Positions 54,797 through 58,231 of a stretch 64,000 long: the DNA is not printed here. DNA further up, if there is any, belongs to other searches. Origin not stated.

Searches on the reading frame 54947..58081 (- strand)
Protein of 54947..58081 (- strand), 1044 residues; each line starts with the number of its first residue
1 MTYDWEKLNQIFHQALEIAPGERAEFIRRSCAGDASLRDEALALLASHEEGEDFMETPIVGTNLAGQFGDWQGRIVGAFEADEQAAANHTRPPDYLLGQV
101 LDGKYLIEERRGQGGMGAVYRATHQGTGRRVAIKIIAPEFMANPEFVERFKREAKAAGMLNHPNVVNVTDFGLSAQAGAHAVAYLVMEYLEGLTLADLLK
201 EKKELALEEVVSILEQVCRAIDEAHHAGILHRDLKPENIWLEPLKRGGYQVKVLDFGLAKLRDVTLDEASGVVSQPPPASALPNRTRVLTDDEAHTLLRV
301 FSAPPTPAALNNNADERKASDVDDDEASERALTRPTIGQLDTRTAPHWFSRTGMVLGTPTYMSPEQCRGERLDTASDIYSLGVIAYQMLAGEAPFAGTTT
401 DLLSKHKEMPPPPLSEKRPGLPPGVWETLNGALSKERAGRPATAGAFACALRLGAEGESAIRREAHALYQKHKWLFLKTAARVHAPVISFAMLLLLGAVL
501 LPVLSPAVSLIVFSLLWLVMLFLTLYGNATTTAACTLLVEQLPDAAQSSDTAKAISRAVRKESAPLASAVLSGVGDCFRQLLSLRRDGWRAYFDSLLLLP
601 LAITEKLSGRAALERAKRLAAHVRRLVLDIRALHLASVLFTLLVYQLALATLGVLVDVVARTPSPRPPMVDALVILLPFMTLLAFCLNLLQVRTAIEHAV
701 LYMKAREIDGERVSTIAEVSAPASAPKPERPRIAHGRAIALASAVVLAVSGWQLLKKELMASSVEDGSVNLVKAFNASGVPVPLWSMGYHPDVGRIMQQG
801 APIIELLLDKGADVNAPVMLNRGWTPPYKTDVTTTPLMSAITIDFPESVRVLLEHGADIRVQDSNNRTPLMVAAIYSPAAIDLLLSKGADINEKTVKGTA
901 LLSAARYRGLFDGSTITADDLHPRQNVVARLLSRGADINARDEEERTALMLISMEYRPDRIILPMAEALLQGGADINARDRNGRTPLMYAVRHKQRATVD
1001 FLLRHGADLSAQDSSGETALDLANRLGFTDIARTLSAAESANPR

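Call 76: search_protein_families(library=pfam, proteins=[window:54947-58081:-], max_evalue=0.00001)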
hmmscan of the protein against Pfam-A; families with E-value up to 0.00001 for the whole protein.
window:54947-58081:- (1044 aa): 10 families
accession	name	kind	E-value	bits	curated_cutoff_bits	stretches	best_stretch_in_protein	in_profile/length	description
PF00069.31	Pkinase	-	1e-43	150.1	31.7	2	108-261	4-147/263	Protein kinase domain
PF12796.13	Ank_2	-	3.5e-37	127.3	27.3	3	926-1013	11-90/90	Ankyrin repeats (3 copies)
PF00023.36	Ank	-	2.9e-32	109.3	21.1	1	982-1013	1-32/33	Ankyrin repeat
PF13637.12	Ank_4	-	5.2e-26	90.6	22.7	1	964-1003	11-50/50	Ankyrin repeats (many copies)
PF07714.23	PK_Tyr_Ser-Thr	-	2.5e-25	89.7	23.1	1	109-262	5-152/258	Protein tyrosine and serine/threonine kinase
PF13606.12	Ank_3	-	4.6e-22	75.9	22.3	0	982-1010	1-29/30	Ankyrin repeat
PF13857.12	Ank_5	-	1.9e-20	73.1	27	1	969-1023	1-56/56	Ankyrin repeats (many copies)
PF06293.20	Kdo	-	2.8e-08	33.9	21.3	1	177-263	87-173/207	Lipopolysaccharide kinase (Kdo/WaaP) family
PF03109.22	ABC1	-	2.7e-07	30.4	22.9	0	183-260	143-215/244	ABC1 atypical kinase-like domain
PF01636.29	APH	-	7e-06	26.4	23.2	0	206-272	149-210/239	Phosphotransferase enzyme family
